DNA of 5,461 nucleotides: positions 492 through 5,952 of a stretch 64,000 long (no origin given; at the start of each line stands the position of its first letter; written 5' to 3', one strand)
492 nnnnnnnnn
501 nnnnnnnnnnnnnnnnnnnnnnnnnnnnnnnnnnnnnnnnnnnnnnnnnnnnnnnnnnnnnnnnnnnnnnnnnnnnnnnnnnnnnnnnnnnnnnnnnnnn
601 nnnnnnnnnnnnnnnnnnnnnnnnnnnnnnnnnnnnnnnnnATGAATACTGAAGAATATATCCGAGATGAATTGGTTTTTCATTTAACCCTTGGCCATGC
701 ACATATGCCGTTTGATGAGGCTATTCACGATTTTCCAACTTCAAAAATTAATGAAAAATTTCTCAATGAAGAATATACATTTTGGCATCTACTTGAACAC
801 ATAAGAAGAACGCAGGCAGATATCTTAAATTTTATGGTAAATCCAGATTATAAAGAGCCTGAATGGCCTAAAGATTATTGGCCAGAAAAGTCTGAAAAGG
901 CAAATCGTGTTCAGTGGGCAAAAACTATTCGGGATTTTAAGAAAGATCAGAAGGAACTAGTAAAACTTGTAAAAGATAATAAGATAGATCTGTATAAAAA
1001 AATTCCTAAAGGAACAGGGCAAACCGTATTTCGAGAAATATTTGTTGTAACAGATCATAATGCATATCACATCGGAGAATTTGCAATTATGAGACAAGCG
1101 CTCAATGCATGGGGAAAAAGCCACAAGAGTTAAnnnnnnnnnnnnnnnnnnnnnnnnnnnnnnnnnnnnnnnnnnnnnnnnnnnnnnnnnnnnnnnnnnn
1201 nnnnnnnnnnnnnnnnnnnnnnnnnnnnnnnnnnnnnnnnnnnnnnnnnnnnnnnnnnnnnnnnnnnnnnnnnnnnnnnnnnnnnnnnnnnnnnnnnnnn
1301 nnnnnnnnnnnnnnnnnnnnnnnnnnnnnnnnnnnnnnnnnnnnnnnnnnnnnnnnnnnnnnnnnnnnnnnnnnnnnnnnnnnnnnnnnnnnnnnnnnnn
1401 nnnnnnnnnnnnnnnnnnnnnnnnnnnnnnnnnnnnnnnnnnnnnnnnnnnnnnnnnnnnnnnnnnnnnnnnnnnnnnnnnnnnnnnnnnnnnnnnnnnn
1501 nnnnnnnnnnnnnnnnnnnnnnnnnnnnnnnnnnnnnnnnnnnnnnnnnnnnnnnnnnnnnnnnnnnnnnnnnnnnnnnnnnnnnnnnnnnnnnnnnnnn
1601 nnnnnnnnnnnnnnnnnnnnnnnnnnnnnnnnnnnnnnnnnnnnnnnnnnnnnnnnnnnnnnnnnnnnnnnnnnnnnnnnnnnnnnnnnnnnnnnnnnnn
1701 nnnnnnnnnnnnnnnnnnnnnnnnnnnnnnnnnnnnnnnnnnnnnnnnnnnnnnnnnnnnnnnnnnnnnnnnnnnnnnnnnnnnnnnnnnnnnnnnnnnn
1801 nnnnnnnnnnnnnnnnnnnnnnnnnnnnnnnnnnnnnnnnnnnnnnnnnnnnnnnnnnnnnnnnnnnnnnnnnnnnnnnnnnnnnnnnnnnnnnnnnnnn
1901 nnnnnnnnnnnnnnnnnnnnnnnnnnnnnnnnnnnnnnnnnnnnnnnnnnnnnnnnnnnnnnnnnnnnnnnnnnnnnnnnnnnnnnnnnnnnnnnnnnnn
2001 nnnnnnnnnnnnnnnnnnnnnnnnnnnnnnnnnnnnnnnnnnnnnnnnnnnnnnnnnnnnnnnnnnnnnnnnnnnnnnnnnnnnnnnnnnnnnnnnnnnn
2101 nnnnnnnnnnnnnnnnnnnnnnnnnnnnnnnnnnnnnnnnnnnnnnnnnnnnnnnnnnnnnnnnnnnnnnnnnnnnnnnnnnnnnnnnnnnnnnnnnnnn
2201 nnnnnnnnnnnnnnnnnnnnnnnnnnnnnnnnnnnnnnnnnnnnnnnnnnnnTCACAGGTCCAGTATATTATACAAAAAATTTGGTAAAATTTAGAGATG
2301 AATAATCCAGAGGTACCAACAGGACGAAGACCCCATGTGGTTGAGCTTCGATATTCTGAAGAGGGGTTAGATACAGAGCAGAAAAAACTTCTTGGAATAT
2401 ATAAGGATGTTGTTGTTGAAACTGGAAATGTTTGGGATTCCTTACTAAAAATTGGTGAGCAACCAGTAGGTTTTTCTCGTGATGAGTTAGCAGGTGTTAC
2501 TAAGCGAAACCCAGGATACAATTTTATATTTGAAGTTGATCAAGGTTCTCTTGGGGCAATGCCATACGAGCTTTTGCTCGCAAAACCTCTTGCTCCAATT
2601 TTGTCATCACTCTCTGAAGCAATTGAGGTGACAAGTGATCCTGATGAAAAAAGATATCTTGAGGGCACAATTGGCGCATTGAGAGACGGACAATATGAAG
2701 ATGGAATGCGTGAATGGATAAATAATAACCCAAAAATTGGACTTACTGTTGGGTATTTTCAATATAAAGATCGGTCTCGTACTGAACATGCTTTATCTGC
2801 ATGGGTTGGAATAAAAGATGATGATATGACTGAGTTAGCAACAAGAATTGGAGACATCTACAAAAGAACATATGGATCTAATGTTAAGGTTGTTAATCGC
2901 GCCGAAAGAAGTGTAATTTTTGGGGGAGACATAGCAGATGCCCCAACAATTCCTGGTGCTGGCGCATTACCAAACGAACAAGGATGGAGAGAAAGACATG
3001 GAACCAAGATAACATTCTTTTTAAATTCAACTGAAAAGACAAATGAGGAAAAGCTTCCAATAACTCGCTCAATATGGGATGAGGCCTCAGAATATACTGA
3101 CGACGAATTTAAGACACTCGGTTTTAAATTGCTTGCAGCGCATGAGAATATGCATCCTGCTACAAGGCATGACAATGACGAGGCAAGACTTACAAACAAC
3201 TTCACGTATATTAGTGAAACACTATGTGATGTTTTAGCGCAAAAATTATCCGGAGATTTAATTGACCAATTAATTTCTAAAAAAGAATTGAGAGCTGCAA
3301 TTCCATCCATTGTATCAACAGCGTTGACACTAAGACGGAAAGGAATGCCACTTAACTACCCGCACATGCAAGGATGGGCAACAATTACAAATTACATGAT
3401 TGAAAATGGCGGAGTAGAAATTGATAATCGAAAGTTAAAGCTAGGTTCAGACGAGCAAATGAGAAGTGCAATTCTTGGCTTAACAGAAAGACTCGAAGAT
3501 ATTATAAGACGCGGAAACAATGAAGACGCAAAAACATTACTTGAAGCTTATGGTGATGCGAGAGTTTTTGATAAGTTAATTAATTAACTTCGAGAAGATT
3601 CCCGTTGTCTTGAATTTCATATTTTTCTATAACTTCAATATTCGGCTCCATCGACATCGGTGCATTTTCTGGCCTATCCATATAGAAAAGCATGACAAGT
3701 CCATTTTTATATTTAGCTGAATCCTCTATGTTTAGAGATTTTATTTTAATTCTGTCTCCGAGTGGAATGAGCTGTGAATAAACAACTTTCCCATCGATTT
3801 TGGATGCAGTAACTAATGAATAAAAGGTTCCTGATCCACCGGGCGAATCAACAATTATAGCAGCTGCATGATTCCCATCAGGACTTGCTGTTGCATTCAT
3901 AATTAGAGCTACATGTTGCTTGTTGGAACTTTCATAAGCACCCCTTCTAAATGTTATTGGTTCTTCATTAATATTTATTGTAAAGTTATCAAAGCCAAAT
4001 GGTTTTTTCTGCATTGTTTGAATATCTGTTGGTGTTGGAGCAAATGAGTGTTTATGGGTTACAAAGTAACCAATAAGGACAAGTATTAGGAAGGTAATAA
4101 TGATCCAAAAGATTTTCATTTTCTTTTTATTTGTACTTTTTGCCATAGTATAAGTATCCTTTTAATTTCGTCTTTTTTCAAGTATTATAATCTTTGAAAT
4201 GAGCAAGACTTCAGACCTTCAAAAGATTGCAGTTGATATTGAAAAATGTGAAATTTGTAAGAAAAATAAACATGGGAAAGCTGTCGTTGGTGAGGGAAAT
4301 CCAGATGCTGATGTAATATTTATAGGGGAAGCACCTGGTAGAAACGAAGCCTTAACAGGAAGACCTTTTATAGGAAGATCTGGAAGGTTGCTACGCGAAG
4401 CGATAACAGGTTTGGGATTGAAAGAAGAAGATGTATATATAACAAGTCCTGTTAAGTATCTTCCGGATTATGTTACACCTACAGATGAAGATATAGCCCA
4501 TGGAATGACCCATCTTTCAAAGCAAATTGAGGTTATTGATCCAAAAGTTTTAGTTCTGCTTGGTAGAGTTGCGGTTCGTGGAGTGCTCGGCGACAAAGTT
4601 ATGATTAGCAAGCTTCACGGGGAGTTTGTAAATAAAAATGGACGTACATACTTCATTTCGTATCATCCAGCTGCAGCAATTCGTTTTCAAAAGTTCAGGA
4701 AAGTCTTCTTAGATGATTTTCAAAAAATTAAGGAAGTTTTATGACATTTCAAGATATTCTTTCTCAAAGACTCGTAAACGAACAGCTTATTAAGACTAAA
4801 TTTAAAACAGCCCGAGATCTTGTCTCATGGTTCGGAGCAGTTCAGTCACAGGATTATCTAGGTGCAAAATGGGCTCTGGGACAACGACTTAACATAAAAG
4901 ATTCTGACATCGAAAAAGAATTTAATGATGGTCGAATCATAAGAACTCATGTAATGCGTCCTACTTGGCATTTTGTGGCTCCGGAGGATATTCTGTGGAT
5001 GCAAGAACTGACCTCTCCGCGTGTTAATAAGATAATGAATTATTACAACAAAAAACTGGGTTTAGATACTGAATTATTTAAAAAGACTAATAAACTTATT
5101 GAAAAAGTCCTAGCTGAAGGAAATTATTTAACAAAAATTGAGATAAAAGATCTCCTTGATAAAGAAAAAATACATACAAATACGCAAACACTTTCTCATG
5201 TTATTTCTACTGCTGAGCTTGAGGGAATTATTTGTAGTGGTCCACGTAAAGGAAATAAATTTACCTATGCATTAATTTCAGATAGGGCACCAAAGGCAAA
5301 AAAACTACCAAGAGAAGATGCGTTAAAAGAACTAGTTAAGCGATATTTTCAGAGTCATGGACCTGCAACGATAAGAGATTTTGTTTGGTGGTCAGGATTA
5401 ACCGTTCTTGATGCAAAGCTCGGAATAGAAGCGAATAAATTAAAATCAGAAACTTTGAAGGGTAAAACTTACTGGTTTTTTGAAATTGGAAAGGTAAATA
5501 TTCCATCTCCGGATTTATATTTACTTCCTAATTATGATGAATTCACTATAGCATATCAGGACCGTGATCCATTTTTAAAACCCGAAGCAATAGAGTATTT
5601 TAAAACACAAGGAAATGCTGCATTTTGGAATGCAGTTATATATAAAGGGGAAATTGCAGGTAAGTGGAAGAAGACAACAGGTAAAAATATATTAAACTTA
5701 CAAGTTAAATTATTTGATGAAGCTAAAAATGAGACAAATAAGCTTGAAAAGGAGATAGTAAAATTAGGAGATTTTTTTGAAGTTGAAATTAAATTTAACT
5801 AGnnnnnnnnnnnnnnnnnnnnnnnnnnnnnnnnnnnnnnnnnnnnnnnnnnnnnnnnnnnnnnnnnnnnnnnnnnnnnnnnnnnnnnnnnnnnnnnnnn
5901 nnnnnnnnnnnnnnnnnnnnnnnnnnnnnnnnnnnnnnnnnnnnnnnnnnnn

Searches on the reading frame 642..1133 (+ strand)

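Call 78: search_protein_families(library=pfam, proteins=[window:642-1133:+], max_evalue=0.001)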
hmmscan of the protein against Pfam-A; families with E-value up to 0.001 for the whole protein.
window:642-1133:+ (163 aa): 1 family
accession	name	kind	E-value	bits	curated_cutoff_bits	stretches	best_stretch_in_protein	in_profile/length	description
PF12867.12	DinB_2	-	0.00012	22.9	24.8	1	23-146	8-127/128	DinB superfamily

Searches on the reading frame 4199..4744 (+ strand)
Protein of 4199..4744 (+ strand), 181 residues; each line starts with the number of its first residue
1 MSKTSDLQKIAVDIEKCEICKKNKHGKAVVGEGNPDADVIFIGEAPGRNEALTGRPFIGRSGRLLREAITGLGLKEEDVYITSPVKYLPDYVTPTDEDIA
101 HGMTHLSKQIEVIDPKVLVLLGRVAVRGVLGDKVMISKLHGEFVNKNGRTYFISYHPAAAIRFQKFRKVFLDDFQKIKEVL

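Call 78: search_protein_families(library=pfam, proteins=[window:4199-4744:+], max_evalue=0.001)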
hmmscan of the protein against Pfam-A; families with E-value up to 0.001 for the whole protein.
window:4199-4744:+ (181 aa): 1 family
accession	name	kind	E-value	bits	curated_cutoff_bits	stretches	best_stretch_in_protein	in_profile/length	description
PF03167.25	UDG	-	2.2e-32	112.5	24.3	1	31-171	2-137/141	Uracil DNA glycosylase superfamily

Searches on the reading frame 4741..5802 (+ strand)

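Call 78: search_protein_families(library=pfam, proteins=[window:4741-5802:+], max_evalue=0.001)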
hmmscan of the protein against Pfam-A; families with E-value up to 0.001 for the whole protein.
window:4741-5802:+ (353 aa): 1 family
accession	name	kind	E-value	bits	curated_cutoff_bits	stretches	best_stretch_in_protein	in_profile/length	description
PF06224.18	AlkZ-like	-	1.1e-53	183.4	25.9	1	28-345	1-329/329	DNA glycosylase AlkZ-like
